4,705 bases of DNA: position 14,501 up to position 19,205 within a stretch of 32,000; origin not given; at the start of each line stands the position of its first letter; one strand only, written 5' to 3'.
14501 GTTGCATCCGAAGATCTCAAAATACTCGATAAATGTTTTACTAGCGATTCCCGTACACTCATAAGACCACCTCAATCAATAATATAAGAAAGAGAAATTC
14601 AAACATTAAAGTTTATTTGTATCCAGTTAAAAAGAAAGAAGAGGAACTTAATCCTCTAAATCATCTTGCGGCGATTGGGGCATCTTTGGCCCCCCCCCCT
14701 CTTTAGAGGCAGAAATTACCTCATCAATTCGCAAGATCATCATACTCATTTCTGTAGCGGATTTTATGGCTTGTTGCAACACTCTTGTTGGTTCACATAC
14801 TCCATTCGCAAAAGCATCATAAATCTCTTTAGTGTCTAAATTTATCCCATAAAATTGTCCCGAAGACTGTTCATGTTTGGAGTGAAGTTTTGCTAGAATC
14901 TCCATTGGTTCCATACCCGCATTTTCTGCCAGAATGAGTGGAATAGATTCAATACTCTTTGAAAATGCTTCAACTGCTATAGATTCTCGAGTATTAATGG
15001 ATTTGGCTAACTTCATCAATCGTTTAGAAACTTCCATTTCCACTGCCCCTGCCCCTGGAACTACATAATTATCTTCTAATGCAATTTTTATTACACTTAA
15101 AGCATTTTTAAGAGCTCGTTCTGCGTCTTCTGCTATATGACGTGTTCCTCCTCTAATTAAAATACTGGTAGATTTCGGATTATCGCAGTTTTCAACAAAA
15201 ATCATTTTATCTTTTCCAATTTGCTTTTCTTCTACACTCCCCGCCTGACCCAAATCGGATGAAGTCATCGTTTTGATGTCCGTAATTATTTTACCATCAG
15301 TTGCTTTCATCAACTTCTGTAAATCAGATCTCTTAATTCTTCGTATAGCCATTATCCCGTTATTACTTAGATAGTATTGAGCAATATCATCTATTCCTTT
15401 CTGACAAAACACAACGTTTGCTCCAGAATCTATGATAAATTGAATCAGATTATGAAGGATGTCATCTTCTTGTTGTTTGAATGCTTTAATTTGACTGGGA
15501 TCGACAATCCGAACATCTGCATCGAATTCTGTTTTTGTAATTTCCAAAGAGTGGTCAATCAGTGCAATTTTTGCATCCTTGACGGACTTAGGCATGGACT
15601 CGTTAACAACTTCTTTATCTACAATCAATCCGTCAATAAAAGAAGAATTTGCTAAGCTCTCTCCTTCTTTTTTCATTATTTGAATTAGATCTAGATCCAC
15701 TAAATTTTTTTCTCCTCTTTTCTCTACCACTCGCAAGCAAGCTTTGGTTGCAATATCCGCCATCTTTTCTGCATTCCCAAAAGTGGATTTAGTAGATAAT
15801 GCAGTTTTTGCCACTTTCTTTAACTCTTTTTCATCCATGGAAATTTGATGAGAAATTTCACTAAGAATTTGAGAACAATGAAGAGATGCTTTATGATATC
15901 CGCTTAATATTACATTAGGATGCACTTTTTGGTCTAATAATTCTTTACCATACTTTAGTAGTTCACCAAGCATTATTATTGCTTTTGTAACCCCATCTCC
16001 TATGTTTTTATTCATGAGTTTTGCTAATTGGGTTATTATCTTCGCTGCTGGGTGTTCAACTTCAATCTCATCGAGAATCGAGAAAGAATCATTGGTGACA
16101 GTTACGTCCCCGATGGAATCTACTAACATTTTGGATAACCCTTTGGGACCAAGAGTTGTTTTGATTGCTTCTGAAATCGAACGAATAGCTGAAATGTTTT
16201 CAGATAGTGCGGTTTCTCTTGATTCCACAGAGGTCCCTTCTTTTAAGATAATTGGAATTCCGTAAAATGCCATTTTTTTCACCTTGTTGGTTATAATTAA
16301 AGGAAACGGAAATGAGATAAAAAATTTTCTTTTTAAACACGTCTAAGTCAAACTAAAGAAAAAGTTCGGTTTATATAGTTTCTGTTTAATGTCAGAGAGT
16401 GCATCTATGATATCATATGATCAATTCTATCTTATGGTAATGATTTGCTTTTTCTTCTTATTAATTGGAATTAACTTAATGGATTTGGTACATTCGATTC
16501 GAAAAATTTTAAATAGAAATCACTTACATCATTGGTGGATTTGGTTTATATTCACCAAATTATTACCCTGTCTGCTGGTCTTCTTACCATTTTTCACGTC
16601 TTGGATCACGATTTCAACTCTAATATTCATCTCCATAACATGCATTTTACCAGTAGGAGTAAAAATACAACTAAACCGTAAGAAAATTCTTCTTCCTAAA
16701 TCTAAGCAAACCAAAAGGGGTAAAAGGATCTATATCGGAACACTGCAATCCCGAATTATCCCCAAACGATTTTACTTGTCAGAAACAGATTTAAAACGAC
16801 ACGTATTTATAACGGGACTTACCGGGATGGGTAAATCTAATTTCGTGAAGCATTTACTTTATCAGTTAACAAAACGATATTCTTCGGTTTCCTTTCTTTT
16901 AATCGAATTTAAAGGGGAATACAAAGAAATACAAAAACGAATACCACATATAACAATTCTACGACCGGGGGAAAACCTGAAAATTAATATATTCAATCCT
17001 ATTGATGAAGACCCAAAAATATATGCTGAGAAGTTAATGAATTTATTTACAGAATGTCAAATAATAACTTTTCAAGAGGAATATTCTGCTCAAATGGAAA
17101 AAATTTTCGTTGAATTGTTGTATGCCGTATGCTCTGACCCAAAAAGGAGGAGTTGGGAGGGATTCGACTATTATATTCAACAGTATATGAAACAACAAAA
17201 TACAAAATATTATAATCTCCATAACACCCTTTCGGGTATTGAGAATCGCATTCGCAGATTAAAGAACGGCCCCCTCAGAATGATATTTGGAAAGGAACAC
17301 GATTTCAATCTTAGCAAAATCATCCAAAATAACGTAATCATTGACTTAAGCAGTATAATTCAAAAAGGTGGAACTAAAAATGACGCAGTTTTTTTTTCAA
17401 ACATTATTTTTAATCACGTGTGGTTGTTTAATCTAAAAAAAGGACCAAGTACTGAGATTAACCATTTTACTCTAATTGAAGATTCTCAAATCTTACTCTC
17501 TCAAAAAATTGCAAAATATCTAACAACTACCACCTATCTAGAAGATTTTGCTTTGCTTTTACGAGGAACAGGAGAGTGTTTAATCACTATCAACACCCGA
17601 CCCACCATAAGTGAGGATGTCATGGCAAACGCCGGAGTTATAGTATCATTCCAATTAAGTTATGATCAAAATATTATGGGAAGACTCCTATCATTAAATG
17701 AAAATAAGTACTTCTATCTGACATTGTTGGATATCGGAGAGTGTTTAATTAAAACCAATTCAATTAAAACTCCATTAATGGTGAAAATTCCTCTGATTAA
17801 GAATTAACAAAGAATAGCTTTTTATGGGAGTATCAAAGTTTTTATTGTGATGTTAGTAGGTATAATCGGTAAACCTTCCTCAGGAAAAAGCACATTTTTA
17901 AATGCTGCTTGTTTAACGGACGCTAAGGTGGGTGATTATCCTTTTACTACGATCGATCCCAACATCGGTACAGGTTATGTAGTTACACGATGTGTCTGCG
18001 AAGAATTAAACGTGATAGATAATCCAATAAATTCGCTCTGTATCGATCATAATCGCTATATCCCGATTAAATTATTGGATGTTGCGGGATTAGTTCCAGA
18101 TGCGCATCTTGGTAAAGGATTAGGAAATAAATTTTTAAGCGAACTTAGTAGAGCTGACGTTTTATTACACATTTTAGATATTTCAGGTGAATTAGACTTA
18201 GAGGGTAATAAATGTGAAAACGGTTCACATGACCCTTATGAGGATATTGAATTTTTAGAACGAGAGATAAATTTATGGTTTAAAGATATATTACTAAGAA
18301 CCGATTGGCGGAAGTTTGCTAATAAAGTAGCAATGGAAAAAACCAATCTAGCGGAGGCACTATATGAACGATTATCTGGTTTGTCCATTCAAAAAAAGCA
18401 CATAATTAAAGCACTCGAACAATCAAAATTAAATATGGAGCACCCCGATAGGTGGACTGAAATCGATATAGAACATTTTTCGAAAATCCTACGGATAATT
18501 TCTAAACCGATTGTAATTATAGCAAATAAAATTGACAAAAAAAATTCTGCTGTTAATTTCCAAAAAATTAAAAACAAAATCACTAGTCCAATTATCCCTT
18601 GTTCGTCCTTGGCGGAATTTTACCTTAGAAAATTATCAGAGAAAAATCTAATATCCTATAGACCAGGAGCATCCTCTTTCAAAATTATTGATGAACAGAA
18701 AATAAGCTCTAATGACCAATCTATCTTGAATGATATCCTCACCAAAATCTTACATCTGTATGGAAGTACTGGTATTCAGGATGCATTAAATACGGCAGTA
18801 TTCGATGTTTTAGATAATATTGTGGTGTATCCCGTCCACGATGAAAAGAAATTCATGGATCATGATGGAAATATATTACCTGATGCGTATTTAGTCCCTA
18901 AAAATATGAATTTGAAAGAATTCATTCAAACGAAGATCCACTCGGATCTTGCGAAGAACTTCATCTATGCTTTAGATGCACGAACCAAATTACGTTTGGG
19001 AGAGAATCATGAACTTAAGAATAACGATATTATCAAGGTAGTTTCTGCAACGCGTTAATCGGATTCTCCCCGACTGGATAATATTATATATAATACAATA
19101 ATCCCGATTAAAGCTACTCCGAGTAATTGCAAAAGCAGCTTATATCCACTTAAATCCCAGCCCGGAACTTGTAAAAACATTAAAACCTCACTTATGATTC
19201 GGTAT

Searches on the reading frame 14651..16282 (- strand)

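Call 5: search_protein_families(library=pfam, proteins=[window:14651-16282:-], max_evalue=0.01)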
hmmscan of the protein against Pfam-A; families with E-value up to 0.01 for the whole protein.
window:14651-16282:- (544 aa): 1 family
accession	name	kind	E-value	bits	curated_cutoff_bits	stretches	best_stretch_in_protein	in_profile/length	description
PF00118.29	Cpn60_TCP1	-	1.3e-166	555.6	34.3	1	36-526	1-489/490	TCP-1/cpn60 chaperonin family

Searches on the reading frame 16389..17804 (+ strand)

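Call 5: search_protein_families(library=pfam, proteins=[window:16389-17804:+], max_evalue=0.01)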
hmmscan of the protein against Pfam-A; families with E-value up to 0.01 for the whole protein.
window:16389-17804:+ (472 aa): 6 families
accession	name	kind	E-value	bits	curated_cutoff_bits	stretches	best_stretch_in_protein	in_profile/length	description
PF01935.23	DUF87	-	5.6e-13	49.9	23.2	1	114-324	1-205/220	Helicase HerA, central domain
PF01580.24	FtsK_SpoIIIE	-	3.4e-06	27.1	24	1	104-189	7-94/221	FtsK/SpoIIIE family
PF10412.15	TrwB_AAD_bind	-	0.0006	19.2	20.5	1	136-207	15-73/387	Type IV secretion-system coupling protein DNA-binding domain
PF13401.12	AAA_22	-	0.0043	17.8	27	0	136-183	5-52/130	AAA domain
PF20720.3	nSTAND3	-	0.0066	16.6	27.2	0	136-165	17-47/155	Novel STAND NTPase 3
PF13191.12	AAA_16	-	0.0092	16.9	32.6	0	137-166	25-52/167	AAA ATPase domain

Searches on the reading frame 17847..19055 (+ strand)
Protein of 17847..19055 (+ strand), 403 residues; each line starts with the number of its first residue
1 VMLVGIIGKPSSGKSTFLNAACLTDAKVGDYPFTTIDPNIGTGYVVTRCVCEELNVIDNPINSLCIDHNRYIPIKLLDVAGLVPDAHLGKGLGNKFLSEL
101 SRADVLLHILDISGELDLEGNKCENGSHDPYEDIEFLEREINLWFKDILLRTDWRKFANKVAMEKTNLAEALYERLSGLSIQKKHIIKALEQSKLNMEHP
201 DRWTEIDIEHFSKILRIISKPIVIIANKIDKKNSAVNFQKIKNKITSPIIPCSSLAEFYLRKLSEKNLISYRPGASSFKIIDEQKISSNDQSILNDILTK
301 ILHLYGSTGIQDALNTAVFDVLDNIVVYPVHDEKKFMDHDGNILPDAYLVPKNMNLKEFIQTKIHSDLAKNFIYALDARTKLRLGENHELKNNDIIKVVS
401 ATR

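Call 5: search_protein_families(library=pfam, proteins=[window:17847-19055:+], max_evalue=0.01)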
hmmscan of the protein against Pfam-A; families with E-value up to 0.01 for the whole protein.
window:17847-19055:+ (403 aa): 4 families
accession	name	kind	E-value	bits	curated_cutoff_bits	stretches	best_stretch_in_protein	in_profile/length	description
PF08438.16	YGR210-like_G4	-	5.9e-32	110.8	24.7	1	226-332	2-108/108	Obg-like GTPase YGR210-like, G4 motif-containing domain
PF01926.29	MMR_HSR1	-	7.5e-18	65.1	21.9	1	4-117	2-90/113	50S ribosome-binding GTPase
PF02421.24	FeoB_N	-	2.1e-07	31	27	1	4-42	3-41/156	Ferrous iron transport protein B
PF02824.27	TGS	-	1.1e-06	29.1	22.2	1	363-399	25-59/60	TGS domain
